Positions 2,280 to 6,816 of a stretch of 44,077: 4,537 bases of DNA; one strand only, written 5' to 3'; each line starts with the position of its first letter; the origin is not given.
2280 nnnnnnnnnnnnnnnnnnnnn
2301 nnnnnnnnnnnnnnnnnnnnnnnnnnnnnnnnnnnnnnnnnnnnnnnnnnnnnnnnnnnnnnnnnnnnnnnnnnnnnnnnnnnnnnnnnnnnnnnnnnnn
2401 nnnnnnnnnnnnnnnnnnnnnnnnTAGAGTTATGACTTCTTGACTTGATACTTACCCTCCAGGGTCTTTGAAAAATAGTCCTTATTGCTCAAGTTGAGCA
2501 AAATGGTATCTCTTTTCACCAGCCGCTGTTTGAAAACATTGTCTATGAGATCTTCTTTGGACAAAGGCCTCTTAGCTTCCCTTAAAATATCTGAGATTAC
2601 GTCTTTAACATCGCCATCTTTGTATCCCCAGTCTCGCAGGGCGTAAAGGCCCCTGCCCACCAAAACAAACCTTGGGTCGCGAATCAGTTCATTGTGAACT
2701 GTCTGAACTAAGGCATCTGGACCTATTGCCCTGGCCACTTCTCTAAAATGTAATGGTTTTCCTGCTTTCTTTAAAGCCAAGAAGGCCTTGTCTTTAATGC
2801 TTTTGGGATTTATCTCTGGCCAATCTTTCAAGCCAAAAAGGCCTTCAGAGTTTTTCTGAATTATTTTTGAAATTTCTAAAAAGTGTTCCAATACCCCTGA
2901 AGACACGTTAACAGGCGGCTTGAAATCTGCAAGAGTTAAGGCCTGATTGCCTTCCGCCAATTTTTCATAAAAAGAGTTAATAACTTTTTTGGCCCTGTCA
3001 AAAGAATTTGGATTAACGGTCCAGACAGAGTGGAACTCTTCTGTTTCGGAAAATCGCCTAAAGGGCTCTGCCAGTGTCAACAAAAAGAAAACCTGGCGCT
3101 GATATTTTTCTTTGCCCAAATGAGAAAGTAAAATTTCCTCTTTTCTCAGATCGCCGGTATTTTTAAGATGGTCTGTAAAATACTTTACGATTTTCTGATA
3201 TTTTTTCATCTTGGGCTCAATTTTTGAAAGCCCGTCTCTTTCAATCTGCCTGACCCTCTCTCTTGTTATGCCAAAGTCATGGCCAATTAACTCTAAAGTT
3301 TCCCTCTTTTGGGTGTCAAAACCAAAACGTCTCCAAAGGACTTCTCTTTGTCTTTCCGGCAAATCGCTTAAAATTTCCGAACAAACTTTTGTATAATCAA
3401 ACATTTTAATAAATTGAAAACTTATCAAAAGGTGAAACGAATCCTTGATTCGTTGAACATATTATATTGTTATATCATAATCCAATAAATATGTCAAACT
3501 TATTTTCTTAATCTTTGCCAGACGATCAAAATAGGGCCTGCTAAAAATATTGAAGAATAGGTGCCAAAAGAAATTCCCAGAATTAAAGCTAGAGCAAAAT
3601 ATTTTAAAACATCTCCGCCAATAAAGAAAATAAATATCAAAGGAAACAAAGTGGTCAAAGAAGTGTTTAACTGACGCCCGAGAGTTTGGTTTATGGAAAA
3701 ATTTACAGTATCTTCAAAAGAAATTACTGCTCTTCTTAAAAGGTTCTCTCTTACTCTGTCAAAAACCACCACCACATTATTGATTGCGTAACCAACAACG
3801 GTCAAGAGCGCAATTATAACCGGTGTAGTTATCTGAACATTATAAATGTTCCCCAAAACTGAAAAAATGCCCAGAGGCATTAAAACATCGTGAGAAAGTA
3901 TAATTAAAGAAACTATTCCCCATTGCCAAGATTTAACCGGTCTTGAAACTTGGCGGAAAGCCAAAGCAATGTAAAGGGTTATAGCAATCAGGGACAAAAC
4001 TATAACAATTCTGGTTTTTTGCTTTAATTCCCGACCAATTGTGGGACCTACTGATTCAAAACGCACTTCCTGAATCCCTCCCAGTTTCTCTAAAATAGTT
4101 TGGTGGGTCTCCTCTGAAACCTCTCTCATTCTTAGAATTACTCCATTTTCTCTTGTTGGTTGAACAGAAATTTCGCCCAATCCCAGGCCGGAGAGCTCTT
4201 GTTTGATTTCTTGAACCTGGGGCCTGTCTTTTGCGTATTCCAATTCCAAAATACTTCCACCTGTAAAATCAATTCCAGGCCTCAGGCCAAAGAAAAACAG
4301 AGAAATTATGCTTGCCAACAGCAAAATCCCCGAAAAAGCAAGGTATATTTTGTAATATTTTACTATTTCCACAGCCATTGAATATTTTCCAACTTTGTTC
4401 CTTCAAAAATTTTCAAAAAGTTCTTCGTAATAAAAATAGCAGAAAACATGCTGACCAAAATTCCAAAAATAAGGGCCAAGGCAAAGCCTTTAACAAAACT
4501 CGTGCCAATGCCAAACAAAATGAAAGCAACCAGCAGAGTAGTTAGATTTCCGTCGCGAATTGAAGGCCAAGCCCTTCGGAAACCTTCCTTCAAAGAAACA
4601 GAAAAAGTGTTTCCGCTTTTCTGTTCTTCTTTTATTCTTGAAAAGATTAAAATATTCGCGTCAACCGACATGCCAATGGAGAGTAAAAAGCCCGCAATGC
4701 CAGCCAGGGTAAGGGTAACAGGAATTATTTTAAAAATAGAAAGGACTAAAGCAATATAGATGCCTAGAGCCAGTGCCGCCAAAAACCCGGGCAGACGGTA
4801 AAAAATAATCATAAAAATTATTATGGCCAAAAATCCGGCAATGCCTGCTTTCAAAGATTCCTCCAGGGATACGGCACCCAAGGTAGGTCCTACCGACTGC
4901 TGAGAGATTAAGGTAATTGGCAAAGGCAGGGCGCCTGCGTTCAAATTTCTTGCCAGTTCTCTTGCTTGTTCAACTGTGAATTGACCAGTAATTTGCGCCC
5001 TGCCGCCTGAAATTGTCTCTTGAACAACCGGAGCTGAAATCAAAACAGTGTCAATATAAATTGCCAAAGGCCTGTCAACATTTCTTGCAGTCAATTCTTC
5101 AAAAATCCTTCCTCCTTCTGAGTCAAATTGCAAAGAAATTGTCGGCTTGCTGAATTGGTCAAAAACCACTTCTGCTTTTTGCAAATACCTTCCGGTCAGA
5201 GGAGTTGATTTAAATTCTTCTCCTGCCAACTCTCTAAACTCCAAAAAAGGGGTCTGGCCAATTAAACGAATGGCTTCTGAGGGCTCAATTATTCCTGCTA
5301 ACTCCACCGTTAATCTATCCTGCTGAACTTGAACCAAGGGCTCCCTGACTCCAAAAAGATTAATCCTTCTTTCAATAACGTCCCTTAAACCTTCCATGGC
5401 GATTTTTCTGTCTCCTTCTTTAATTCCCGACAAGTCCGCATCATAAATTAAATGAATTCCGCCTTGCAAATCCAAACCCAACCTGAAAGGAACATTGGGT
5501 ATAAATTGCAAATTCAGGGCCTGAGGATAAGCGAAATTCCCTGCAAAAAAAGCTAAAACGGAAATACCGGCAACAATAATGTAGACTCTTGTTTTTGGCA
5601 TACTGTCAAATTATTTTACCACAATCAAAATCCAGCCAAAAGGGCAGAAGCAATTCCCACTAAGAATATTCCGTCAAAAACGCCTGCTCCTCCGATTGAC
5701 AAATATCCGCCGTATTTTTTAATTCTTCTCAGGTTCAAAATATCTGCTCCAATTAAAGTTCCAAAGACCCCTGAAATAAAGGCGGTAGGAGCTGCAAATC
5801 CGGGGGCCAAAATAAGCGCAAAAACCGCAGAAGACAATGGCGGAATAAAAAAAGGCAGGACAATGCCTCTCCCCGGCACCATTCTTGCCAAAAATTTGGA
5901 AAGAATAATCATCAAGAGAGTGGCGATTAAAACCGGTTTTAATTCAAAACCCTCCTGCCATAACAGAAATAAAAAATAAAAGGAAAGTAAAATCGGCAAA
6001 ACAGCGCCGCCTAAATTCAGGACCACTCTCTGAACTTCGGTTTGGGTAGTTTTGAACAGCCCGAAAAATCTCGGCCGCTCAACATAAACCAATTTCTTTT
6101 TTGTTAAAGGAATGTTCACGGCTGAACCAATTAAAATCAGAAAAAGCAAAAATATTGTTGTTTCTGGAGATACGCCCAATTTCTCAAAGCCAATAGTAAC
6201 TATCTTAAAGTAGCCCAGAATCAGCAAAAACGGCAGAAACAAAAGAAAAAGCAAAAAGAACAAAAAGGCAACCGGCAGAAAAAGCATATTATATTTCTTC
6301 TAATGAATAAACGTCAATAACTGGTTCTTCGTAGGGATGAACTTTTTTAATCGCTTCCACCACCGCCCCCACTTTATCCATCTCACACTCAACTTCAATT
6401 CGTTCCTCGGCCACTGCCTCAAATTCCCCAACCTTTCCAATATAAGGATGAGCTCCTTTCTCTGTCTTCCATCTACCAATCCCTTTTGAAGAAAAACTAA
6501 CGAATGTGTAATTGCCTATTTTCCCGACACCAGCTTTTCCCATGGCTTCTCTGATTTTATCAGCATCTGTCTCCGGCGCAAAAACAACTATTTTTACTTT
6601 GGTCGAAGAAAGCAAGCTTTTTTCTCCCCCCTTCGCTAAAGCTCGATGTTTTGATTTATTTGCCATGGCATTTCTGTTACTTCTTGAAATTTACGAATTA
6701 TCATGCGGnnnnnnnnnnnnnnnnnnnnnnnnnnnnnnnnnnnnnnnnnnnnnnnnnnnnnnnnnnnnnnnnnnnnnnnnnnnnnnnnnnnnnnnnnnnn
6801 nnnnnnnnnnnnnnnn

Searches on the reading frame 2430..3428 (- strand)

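Call 65: search_protein_families(library=pfam, proteins=[window:2430-3428:-], max_evalue=0.001)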
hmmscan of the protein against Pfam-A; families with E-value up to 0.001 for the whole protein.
window:2430-3428:- (332 aa): 2 families
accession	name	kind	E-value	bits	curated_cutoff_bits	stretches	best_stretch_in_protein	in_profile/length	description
PF04545.22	Sigma70_r4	-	1.1e-12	47.7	24.1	1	20-70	2-48/50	Sigma-70, region 4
PF05066.19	HARE-HTH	-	2.6e-09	37.8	25.9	0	210-267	2-71/71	HB1, ASXL, restriction endonuclease HTH domain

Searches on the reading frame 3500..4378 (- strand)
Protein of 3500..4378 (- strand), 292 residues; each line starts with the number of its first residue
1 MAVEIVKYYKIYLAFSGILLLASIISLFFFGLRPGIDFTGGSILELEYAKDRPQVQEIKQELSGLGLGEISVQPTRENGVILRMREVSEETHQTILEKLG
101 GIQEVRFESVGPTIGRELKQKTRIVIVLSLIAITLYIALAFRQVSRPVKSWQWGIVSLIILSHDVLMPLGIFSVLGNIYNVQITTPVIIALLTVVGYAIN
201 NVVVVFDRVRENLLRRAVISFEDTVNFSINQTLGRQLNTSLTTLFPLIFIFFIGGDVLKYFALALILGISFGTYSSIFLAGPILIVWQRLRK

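Call 65: search_protein_families(library=pfam, proteins=[window:3500-4378:-], max_evalue=0.001)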
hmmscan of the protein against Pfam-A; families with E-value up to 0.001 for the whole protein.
window:3500-4378:- (292 aa): 2 families
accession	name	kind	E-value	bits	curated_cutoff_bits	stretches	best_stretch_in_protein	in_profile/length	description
PF02355.23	SecD_SecF_C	-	7.3e-50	169.5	20.5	1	95-288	5-187/189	Protein export membrane protein SecD/SecF, C-terminal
PF07549.19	Sec_GG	-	2.1e-09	37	20.3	1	25-50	1-26/28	SecD/SecF GG Motif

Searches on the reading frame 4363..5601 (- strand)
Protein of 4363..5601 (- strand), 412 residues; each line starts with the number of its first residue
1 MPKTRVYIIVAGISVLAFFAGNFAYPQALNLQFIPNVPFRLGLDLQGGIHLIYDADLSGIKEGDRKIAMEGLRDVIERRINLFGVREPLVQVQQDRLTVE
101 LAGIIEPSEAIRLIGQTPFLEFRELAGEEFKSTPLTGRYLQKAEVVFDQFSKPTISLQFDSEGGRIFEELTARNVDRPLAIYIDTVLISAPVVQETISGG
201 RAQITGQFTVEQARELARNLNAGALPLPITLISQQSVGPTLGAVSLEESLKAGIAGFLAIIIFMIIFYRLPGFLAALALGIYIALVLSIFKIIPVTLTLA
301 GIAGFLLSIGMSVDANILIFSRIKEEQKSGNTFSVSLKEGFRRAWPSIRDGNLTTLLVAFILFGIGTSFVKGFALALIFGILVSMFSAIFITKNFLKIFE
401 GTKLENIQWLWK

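Call 65: search_protein_families(library=pfam, proteins=[window:4363-5601:-], max_evalue=0.001)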
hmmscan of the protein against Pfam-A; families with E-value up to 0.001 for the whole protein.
window:4363-5601:- (412 aa): 5 families
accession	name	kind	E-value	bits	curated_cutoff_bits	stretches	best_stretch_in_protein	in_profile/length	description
PF22599.2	SecDF_P1_head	-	1.1e-30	106.3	27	1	132-226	18-113/114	SecDF, P1 head subdomain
PF02355.23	SecD_SecF_C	-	6.8e-20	71.7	20.5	1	230-398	14-185/189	Protein export membrane protein SecD/SecF, C-terminal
PF21760.3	SecD_1st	-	1.9e-15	56.4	27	1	70-126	2-59/60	Protein translocase subunit SecDF, P1 domain, N-terminal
PF03176.21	MMPL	-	4.2e-06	26.4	20.5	1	245-388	141-291/333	MMPL family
PF07549.19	Sec_GG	-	0.00089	19.1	20.3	0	34-52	3-21/28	SecD/SecF GG Motif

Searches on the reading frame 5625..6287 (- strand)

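Call 65: search_protein_families(library=pfam, proteins=[window:5625-6287:-], max_evalue=0.001)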
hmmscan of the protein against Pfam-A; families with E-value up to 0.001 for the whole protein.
window:5625-6287:- (220 aa): 1 family
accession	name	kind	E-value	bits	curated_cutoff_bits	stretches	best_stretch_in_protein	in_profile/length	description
PF07758.16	DUF1614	-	1.5e-47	162.1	23.9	1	52-217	1-171/171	Protein of unknown function (DUF1614)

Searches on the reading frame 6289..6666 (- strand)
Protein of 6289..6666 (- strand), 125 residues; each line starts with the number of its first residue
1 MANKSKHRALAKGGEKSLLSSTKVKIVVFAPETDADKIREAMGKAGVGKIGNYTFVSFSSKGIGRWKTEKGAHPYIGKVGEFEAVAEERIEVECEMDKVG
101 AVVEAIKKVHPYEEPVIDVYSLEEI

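Call 65: search_protein_families(library=pfam, proteins=[window:6289-6666:-], max_evalue=0.001)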
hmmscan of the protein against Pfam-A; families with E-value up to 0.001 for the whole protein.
window:6289-6666:- (125 aa): 0 families

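Call 74: find_homologous_proteins(query=window:6289-6666:-, max_evalue=0.00001)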
Query window:6289-6666:- (125 aa): 601 proteins with E <= 0.00001 among 611 candidates; the best 120 are listed.
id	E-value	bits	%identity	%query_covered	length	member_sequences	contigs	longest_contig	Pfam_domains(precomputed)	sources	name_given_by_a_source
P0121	1.9e-62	227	99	86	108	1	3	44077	-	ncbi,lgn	-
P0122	9.6e-42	160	73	84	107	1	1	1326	-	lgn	-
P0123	1.4e-41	159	67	90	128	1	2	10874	-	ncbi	-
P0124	6.5e-41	157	68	88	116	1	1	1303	-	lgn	-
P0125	2.7e-40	155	71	82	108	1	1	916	-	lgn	-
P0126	3.4e-40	155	73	79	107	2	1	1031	-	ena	-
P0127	4.6e-40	154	67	86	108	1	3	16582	-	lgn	-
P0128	8.5e-40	154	71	85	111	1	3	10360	-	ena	-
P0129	8.8e-40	153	69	86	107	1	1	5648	-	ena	-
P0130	9.4e-40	153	71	82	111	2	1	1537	-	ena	-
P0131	9.8e-40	153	74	84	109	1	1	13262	-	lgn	-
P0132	1.2e-39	153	68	86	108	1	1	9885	-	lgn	-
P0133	1.5e-39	153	67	86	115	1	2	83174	-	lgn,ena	-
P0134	1.7e-39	153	69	86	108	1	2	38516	-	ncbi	-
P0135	2.9e-39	152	68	86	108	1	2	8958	-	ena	-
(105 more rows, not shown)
